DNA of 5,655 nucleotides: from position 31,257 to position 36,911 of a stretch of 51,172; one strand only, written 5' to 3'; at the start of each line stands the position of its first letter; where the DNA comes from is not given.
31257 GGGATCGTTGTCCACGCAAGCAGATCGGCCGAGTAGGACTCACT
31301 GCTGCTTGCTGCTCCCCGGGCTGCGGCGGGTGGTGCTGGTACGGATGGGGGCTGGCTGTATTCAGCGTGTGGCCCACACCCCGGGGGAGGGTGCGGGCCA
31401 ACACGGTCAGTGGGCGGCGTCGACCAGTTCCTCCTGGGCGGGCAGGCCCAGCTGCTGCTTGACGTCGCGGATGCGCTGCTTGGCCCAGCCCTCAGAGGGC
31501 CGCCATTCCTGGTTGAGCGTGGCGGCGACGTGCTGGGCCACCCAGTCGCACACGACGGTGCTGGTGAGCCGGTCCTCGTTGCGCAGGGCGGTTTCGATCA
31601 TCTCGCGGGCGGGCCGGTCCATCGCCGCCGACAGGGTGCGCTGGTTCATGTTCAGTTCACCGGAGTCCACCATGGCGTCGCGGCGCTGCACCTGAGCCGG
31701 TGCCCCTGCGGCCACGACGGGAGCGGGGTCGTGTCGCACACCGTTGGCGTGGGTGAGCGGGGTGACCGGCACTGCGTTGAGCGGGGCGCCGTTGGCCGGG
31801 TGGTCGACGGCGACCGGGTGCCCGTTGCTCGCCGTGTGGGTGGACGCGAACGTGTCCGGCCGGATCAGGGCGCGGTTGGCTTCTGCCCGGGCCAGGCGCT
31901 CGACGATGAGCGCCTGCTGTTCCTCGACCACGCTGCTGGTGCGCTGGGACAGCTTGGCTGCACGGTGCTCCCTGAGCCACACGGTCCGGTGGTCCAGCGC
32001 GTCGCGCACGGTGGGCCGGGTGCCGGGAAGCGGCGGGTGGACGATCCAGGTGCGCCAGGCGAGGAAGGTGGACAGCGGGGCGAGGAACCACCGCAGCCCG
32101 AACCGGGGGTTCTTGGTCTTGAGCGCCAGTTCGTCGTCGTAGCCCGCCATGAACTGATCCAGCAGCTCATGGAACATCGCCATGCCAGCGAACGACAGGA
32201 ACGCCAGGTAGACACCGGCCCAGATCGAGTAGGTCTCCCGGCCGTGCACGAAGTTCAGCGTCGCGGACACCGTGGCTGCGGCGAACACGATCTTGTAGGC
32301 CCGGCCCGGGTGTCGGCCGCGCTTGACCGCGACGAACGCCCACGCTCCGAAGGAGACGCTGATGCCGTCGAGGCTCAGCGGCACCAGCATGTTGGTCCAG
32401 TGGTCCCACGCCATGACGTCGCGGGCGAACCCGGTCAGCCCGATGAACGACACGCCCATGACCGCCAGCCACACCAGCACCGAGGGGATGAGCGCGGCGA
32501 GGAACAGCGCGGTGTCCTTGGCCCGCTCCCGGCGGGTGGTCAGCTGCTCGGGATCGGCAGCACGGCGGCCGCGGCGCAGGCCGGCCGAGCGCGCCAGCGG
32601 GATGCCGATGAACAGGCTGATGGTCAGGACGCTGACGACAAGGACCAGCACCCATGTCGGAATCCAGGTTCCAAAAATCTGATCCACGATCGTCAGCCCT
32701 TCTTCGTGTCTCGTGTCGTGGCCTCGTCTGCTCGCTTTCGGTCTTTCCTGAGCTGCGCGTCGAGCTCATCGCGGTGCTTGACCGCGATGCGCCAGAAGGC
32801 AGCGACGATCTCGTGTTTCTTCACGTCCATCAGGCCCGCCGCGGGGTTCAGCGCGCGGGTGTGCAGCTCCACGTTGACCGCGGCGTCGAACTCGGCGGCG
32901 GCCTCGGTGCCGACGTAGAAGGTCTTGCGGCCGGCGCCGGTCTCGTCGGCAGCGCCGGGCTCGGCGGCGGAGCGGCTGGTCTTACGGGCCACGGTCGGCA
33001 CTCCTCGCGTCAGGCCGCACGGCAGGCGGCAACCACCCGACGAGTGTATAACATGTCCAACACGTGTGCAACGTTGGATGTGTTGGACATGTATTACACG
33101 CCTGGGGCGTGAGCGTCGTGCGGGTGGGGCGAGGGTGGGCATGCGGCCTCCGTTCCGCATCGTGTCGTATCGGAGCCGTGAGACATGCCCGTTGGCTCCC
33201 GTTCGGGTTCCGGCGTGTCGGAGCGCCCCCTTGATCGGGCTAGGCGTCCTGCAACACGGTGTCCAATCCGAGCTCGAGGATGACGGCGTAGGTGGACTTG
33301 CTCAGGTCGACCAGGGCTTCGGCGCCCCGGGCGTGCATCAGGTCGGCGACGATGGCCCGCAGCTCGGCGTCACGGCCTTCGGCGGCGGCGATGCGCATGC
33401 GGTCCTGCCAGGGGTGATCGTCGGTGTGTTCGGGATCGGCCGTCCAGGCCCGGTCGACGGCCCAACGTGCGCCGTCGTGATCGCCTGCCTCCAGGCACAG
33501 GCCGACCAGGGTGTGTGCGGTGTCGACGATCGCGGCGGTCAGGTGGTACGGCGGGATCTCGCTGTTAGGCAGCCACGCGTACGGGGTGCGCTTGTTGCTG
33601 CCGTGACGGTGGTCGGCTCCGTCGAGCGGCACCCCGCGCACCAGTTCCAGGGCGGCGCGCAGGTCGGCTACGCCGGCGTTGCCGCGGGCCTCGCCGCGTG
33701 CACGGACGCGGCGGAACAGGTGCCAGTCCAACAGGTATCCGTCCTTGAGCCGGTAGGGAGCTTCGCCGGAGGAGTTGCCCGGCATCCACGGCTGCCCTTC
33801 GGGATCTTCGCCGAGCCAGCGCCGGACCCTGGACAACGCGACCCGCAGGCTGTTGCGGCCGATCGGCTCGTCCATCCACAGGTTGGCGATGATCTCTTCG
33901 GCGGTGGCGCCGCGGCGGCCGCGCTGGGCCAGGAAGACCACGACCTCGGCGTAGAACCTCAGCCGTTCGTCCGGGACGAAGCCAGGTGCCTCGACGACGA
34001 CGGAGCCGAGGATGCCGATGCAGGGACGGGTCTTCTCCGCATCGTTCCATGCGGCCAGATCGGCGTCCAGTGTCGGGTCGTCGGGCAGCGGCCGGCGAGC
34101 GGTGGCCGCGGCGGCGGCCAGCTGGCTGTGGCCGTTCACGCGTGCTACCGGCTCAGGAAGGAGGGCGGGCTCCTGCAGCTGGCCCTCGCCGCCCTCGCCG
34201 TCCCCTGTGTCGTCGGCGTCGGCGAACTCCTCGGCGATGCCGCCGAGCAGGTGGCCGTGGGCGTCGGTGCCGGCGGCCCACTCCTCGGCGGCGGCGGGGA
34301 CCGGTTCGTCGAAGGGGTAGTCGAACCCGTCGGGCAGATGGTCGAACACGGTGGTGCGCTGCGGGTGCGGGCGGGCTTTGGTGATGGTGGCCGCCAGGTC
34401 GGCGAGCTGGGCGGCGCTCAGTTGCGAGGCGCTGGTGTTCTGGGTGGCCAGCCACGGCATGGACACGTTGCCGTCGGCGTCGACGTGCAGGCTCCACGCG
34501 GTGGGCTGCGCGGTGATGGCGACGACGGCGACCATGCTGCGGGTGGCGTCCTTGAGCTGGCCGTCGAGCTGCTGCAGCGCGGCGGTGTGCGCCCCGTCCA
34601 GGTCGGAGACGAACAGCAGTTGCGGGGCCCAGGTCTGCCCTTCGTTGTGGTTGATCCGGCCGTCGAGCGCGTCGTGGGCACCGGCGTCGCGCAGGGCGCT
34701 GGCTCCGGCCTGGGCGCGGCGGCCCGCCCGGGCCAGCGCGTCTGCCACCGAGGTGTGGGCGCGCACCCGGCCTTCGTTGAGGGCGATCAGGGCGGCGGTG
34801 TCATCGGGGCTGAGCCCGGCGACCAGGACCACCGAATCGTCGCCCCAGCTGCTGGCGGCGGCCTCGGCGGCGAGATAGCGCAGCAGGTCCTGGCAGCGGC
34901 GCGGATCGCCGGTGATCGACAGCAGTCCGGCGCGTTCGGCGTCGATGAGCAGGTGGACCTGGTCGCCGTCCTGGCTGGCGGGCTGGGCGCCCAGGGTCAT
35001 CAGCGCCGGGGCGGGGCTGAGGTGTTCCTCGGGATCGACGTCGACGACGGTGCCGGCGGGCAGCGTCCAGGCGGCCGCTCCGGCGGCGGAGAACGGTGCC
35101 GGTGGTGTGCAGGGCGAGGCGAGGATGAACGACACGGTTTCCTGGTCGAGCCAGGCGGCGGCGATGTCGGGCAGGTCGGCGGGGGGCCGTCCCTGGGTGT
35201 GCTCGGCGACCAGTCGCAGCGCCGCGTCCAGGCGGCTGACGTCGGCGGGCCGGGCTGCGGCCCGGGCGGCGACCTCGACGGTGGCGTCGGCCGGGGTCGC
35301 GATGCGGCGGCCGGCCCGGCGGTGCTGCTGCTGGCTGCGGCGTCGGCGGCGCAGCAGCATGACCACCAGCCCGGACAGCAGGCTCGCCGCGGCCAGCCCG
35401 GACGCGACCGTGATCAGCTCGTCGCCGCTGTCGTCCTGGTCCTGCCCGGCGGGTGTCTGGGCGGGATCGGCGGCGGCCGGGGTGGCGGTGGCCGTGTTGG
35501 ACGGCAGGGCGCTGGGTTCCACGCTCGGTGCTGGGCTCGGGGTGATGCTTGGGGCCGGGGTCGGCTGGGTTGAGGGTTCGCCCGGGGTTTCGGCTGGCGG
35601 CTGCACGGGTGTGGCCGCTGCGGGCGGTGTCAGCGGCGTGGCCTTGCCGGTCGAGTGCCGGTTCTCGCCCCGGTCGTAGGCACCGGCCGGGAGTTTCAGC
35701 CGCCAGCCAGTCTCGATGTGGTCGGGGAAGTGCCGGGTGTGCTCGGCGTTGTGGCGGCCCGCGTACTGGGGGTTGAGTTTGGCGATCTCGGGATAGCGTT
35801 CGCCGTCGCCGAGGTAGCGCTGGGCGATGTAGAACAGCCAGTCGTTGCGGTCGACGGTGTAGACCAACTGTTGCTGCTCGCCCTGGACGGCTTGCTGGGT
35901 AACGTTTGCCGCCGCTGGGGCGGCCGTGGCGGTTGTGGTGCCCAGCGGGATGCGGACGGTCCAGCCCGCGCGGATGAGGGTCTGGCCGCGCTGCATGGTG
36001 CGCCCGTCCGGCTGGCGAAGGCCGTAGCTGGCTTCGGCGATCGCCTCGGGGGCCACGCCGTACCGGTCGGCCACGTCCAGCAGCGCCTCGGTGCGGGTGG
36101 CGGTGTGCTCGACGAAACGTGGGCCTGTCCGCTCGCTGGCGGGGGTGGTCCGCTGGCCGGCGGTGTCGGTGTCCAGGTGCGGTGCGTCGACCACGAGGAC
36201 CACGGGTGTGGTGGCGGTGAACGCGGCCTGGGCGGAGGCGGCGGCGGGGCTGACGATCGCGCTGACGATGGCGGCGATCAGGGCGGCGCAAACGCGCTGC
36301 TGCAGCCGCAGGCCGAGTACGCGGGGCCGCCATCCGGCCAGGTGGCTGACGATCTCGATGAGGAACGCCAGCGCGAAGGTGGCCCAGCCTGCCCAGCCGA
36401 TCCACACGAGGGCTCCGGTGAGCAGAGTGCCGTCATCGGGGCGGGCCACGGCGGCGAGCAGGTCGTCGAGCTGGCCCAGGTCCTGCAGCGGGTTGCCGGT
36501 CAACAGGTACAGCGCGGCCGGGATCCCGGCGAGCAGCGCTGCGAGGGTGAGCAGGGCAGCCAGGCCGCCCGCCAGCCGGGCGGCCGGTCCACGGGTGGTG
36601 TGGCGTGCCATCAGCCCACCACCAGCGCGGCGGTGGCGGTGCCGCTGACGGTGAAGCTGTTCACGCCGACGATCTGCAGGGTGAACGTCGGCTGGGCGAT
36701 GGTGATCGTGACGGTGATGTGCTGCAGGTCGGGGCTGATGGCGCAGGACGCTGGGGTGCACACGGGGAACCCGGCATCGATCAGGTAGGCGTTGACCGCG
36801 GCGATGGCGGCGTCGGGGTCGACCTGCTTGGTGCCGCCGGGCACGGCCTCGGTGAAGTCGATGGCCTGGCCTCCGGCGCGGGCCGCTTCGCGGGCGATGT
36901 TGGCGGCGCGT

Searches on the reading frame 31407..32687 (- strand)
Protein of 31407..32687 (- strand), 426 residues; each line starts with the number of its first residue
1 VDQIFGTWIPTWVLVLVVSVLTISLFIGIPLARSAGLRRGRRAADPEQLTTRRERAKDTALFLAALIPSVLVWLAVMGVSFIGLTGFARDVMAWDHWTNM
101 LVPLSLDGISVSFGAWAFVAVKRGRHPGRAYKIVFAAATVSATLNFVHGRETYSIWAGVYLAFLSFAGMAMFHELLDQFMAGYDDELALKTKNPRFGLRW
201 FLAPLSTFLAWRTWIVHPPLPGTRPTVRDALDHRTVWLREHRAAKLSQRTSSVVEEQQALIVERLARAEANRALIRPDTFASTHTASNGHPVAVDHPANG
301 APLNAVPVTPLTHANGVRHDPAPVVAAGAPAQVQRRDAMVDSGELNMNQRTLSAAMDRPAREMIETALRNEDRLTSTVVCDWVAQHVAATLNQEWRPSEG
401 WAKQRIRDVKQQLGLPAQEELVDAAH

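Call 32: search_protein_families(library=pfam, proteins=[window:31407-32687:-], max_evalue=0.001)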
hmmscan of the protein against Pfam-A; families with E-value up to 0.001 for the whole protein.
window:31407-32687:- (426 aa): 1 family
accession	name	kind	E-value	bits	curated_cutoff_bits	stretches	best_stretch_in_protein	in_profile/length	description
PF10935.13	DUF2637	-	6.2e-11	42.9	22.8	1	64-216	2-151/161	Protein of unknown function (DUF2637)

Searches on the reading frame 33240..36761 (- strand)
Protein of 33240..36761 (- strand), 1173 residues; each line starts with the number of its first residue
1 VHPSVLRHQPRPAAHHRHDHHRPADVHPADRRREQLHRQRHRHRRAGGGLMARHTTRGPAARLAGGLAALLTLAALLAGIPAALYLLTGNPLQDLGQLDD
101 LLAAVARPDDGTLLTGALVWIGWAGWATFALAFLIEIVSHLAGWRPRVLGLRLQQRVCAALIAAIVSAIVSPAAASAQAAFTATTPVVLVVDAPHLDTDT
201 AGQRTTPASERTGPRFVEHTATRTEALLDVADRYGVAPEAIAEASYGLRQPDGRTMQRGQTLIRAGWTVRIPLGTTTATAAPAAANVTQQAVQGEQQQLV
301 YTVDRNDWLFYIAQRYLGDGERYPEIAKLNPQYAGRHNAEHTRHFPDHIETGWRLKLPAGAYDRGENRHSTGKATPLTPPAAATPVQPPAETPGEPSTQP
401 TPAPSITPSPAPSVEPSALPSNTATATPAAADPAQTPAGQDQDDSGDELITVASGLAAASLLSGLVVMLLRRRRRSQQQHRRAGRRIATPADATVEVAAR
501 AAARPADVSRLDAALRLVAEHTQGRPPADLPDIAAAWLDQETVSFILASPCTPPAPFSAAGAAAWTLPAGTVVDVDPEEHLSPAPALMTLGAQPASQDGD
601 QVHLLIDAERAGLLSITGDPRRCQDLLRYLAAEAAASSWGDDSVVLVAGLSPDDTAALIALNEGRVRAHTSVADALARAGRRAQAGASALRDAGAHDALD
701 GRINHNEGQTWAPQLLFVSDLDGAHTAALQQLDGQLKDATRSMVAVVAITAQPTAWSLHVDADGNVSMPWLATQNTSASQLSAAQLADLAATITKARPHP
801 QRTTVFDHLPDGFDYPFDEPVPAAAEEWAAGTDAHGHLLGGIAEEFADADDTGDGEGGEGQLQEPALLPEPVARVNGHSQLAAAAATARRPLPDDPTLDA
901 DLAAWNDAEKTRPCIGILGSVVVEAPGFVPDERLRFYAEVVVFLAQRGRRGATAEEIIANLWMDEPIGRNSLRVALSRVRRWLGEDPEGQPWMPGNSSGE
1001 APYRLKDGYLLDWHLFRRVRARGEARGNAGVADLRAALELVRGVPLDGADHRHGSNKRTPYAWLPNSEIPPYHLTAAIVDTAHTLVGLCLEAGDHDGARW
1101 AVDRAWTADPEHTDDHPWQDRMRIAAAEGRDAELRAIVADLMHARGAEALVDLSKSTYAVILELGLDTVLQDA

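Call 32: search_protein_families(library=pfam, proteins=[window:33240-36761:-], max_evalue=0.001)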
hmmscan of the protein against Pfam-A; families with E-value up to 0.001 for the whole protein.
window:33240-36761:- (1173 aa): 1 family
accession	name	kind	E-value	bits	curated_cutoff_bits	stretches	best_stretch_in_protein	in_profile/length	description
PF01476.26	LysM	-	0.00036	20.8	20.9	0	301-330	1-27/43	LysM domain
